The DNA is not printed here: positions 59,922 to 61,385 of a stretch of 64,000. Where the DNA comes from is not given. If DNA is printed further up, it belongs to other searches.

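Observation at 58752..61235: Uncharacterised anSME-like SPASM radical-SAM gene head-to-head with mmp10 directly behind mcrA: candidate new MCR maturation enzyme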

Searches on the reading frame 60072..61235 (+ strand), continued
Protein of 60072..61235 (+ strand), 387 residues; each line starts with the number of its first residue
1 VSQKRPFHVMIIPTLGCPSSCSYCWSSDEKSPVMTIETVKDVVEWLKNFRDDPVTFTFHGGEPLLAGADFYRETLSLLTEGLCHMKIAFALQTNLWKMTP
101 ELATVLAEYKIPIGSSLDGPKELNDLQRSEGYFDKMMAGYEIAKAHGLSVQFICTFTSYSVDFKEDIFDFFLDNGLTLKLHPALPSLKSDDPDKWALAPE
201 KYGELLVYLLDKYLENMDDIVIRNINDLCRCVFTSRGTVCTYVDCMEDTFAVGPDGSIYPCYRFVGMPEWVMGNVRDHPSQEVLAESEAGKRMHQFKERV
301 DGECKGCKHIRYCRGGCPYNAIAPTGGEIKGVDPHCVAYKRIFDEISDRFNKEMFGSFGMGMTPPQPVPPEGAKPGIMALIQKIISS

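Call 44: find_homologous_proteins(query=L039:9998-11137:+, max_evalue=1e-30)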
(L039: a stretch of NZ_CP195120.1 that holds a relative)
Query L039:9998-11137:+ (379 aa): 1592 proteins with E <= 1e-30 among 3832 candidates; the best 120 are listed.
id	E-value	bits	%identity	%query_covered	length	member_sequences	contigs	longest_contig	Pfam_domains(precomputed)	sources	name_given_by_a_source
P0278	9.1e-256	866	95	100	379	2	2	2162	PF13186.12,PF04055.28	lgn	-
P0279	2.6e-255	865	94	100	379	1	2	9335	PF13186.12,PF04055.28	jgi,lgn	-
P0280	4.4e-255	864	94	100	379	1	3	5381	PF13186.12,PF04055.28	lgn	-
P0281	9.7e-255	863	93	100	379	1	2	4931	PF13186.12,PF04055.28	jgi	-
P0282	1.0e-254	863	93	100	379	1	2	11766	PF13186.12,PF04055.28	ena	-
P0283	1.2e-254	862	93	100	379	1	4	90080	PF13186.12,PF04055.28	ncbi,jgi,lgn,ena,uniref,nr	ncbi:TIGR04083 family peptide-modifying radical SAM enzyme [Methanosarcina sp.]|jgi:uncharacterized 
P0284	4.3e-254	861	93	100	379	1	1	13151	PF13186.12,PF04055.28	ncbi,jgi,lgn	-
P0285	4.8e-254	860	93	100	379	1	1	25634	PF13186.12,PF04055.28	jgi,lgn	-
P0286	5.9e-254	860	94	100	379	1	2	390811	PF13186.12,PF04055.28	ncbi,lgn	-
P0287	9.0e-254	859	94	100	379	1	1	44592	PF13186.12,PF04055.28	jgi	jgi:uncharacterized protein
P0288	2.4e-253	858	94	100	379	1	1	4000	PF13186.12,PF04055.28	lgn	-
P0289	6.8e-253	857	94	100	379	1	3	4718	PF13186.12,PF04055.28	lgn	-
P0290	1.7e-252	855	93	100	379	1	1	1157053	PF13186.12,PF04055.28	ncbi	ncbi:MAG: TIGR04083 family peptide-modifying radical SAM enzyme [Methanosarcina sp.]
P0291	2.1e-252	855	93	100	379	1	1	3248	PF13186.12,PF04055.28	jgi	-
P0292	1.8e-251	852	92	100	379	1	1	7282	PF13186.12,PF04055.28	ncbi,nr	ncbi:MAG: TIGR04083 family peptide-modifying radical SAM enzyme [Methanosarcina sp.]|nr:TIGR04083 fa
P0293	1.3e-250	849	93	99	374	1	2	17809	PF13186.12,PF04055.28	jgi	-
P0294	5.7e-250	847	92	100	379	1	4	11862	PF13186.12,PF04055.28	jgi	jgi:uncharacterized protein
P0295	2.0e-249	845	92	100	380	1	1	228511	PF13186.12,PF04055.28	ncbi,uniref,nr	ncbi:TIGR04083 family peptide-modifying radical SAM enzyme [Methanosarcina sp. DH2]|uniref:TIGR04083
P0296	7.2e-249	843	92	100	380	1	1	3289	PF13186.12,PF04055.28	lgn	-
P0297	1.5e-248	842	92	100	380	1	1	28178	PF13186.12,PF04055.28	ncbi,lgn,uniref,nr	ncbi:TIGR04083 family peptide-modifying radical SAM enzyme [Methanosarcina sp.]|uniref:TIGR04083 fam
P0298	2.0e-248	842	92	100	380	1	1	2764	PF13186.12,PF04055.28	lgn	-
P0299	8.0e-248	840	93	99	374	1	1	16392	PF13186.12,PF04055.28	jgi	jgi:uncharacterized protein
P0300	1.0e-247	840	92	100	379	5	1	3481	PF13186.12,PF04055.28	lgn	-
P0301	3.4e-246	835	91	100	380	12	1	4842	PF13186.12,PF04055.28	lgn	-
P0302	3.2e-241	818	89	100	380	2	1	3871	PF13186.12,PF04055.28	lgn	-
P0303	1.1e-240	816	88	100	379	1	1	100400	PF13186.12,PF04055.28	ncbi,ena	-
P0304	5.2e-240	814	88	100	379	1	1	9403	PF13186.12,PF04055.28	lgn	-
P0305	9.6e-240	813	88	100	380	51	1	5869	PF13186.12,PF04055.28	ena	-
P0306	1.2e-239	813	88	100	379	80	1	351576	PF13186.12,PF04055.28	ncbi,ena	-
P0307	5.6e-238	807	87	100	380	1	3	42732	PF13186.12,PF04055.28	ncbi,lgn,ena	-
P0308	6.9e-238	807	88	100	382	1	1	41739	PF13186.12,PF04055.28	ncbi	-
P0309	2.5e-237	805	88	100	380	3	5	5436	PF13186.12,PF04055.28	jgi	-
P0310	4.1e-237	805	87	100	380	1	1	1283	PF13186.12,PF04055.28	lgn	-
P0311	4.9e-237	804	87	100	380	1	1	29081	PF13186.12,PF04055.28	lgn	-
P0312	6.8e-237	804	87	100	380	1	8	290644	PF13186.12,PF04055.28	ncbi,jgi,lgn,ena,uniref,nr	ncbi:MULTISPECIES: TIGR04083 family peptide-modifying radical SAM enzyme [unclassified Methanosarcin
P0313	1.6e-236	803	87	100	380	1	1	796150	PF13186.12,PF04055.28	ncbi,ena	-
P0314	2.2e-236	802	87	100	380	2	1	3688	PF13186.12,PF04055.28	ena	-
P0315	2.8e-236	802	87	100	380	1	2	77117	PF13186.12,PF04055.28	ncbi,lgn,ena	-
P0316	3.1e-236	802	87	100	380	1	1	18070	PF13186.12,PF04055.28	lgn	-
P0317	6.7e-236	801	86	100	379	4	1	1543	PF13186.12,PF04055.28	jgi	jgi:uncharacterized protein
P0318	7.5e-236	800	87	100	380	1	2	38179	PF13186.12,PF04055.28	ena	-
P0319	9.5e-236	800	87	100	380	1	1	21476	PF13186.12,PF04055.28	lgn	-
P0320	9.5e-236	800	87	100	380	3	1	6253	PF13186.12,PF04055.28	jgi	jgi:uncharacterized protein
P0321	1.1e-235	800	86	100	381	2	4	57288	PF13186.12,PF04055.28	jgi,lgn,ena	jgi:putative peptide-modifying radical SAM enzyme, Mhun_1560 family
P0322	1.6e-235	799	87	100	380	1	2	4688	PF13186.12,PF04055.28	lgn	-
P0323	3.2e-235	798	87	100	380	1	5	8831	PF13186.12,PF04055.28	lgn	-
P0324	3.7e-235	798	87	100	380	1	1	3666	PF13186.12,PF04055.28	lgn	-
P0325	4.6e-235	798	87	100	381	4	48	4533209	PF13186.12,PF04055.28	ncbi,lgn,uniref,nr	ncbi:putative peptide-modifying radical SAM enzyme [Methanosarcina sp. A14]|uniref:Putative arylsulf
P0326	5.0e-235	798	87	100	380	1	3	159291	PF13186.12,PF04055.28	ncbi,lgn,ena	-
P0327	7.3e-235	797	86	100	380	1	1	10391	PF13186.12,PF04055.28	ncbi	-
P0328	1.2e-234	797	86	100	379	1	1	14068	PF13186.12,PF04055.28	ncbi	ncbi:MAG: TIGR04083 family peptide-modifying radical SAM enzyme [Methanosarcina sp.]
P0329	1.2e-234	797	87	100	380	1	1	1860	PF13186.12,PF04055.28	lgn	-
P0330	1.4e-234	796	87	100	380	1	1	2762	PF13186.12,PF04055.28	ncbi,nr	ncbi:MAG TPA: TIGR04083 family peptide-modifying radical SAM enzyme [Methanosarcina sp.]|nr:TIGR0408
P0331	2.9e-234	795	86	100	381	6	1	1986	PF13186.12,PF04055.28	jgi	jgi:uncharacterized protein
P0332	4.6e-234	795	86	100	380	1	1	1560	PF13186.12,PF04055.28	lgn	-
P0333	4.7e-234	795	87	100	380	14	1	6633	PF13186.12,PF04055.28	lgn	-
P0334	5.9e-234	794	86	100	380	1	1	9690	PF13186.12,PF04055.28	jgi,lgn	-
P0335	1.0e-232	790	86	100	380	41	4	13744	PF13186.12,PF04055.28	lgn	-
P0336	7.4e-232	787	86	99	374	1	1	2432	PF13186.12,PF04055.28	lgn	-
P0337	1.2e-231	787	86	99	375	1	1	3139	PF13186.12,PF04055.28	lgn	-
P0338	2.3e-231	786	86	99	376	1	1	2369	PF13186.12,PF04055.28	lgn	-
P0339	6.7e-231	784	86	99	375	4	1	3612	PF13186.12,PF04055.28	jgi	jgi:uncharacterized protein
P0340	9.5e-231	784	85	100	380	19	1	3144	PF13186.12,PF04055.28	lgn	-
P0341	1.1e-230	784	85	100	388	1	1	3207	PF13186.12,PF04055.28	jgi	jgi:uncharacterized protein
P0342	1.4e-230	783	85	100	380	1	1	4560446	PF13186.12,PF04055.28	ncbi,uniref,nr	ncbi:Putative arylsulfatase regulatory protein [Methanosarcina barkeri 3]|uniref:Arylsulfatase regul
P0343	1.7e-230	783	86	100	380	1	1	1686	PF13186.12,PF04055.28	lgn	-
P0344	3.8e-230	782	85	100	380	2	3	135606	PF13186.12,PF04055.28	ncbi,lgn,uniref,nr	ncbi:TIGR04083 family peptide-modifying radical SAM enzyme [Methanosarcina sp.]|uniref:TIGR04083 fam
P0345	3.3e-229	779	93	92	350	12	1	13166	PF13186.12,PF04055.28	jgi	jgi:uncharacterized protein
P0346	2.3e-228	776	84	100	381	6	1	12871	PF13186.12,PF04055.28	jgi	-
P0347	3.8e-227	772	92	92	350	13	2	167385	PF13186.12,PF04055.28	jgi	jgi:uncharacterized protein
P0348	4.1e-227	772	83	100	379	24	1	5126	PF13186.12,PF04055.28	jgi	jgi:uncharacterized protein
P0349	1.8e-226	770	86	97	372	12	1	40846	PF13186.12,PF04055.28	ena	-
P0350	2.5e-225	766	85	99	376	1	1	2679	PF13186.12,PF04055.28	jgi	jgi:uncharacterized protein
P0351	4.5e-224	762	84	100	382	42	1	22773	PF13186.12,PF04055.28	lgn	-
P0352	1.3e-222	757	82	100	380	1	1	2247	PF13186.12,PF04055.28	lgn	-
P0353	1.0e-220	751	80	100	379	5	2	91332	PF13186.12,PF04055.28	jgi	jgi:uncharacterized protein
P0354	3.1e-220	749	80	100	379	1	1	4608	PF13186.12,PF04055.28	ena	-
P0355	7.0e-220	748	82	100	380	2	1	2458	PF13186.12,PF04055.28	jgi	-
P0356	1.6e-219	747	80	100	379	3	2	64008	PF13186.12,PF04055.28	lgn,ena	-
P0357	3.9e-219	745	79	100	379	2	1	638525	PF13186.12,PF04055.28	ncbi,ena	-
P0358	1.8e-218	743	81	100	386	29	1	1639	PF13186.12,PF04055.28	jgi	jgi:uncharacterized protein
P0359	9.4e-218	741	80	100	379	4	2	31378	PF13186.12,PF04055.28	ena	-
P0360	8.9e-217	738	81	99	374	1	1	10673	PF13186.12,PF04055.28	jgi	jgi:uncharacterized protein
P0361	1.1e-215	734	79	100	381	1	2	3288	PF13186.12,PF04055.28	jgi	jgi:uncharacterized protein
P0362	4.6e-215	732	87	92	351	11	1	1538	PF13186.12,PF04055.28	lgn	-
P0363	7.7e-215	731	78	100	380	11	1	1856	PF13186.12,PF04055.28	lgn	-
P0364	8.6e-215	731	78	100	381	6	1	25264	PF13186.12,PF04055.28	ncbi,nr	ncbi:TPA: TIGR04083 family peptide-modifying radical SAM enzyme [Methanosarcinaceae archaeon]|nr:TIG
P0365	6.8e-214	728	79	100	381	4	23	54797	PF13186.12,PF04055.28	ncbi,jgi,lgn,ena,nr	ncbi:MAG TPA: TIGR04083 family peptide-modifying radical SAM enzyme [Methanosarcinales archaeon]|nr:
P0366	9.4e-213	724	79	100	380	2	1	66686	PF13186.12,PF04055.28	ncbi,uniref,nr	ncbi:MAG: pyrroloquinoline quinone biosynthesis protein PqqE [Methanomethylovorans sp. PtaU1.Bin093]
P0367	8.4e-212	721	78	100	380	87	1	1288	PF13186.12,PF04055.28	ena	-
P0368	1.0e-211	721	78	99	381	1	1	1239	PF13186.12,PF04055.28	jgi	jgi:uncharacterized protein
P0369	3.5e-211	719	78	100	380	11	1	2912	PF13186.12,PF04055.28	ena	-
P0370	4.6e-211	719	79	99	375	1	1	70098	PF13186.12,PF04055.28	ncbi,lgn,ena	-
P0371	9.2e-211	718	78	100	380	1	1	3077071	PF13186.12,PF04055.28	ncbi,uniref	ncbi:TIGR04083 family peptide-modifying radical SAM enzyme [Methanolobus sp. ZRKC4]|uniref:TIGR04083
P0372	5.6e-210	715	78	99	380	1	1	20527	PF13186.12,PF04055.28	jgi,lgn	-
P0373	4.5e-209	712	77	99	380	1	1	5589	PF13186.12,PF04055.28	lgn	-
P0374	4.6e-209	712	77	99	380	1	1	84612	PF13186.12,PF04055.28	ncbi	ncbi:MAG: TIGR04083 family peptide-modifying radical SAM enzyme [Methanosarcinales archaeon]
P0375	6.0e-209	712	77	99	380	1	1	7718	PF13186.12,PF04055.28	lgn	-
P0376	7.7e-209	712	77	99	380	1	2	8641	PF13186.12,PF04055.28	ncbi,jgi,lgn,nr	ncbi:MAG: uncharacterized protein C5S41_05940 [Candidatus Methanomarinus sp.]|nr:MAG: uncharacterize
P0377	8.1e-209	711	77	99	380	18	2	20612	PF13186.12,PF04055.28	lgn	-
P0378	8.7e-209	711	77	99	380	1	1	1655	PF13186.12,PF04055.28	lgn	-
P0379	9.4e-209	711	77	99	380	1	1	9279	PF13186.12,PF04055.28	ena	-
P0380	1.2e-208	711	77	99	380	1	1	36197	PF13186.12,PF04055.28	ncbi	-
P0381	2.9e-208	710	77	99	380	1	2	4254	PF13186.12,PF04055.28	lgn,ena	-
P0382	3.7e-208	709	77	99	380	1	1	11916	PF13186.12,PF04055.28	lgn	-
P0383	7.9e-208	708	77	100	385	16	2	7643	PF13186.12,PF04055.28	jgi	jgi:uncharacterized protein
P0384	1.2e-207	708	78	98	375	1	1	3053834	PF13186.12,PF04055.28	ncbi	ncbi:TIGR04083 family peptide-modifying radical SAM enzyme [Methanolobus sp. ZRKC5]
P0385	1.2e-207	708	77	99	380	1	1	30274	PF13186.12,PF04055.28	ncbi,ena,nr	ncbi:MAG: TIGR04083 family peptide-modifying radical SAM enzyme [Methanosarcinales archaeon]|nr:TIGR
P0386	1.2e-207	708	77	99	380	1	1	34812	PF13186.12,PF04055.28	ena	-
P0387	1.3e-207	708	76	99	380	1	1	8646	PF13186.12,PF04055.28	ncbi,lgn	-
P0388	3.4e-207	706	77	100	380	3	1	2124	PF13186.12,PF04055.28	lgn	-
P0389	4.0e-207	706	77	100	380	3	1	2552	PF13186.12,PF04055.28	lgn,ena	-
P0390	4.1e-207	706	76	100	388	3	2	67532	PF13186.12,PF04055.28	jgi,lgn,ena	-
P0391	9.4e-207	705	77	99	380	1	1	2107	PF13186.12,PF04055.28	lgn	-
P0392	2.3e-206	703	76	99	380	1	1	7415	PF13186.12,PF04055.28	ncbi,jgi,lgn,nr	ncbi:uncharacterized protein C5S42_04740 [Candidatus Methanomarinus sp.]|nr:uncharacterized protein 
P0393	3.0e-206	703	76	99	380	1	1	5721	PF13186.12,PF04055.28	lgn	-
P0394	1.8e-205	700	77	99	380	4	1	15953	PF13186.12,PF04055.28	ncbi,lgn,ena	-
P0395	3.7e-205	699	76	99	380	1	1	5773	PF13186.12,PF04055.28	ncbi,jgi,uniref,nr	ncbi:MAG: TIGR04083 family peptide-modifying radical SAM enzyme [Candidatus Methanomarinus sp.]|unir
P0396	7.8e-205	698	75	100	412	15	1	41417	PF13186.12,PF04055.28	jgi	-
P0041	2.4e-204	697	75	100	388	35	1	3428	PF13186.12,PF04055.28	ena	-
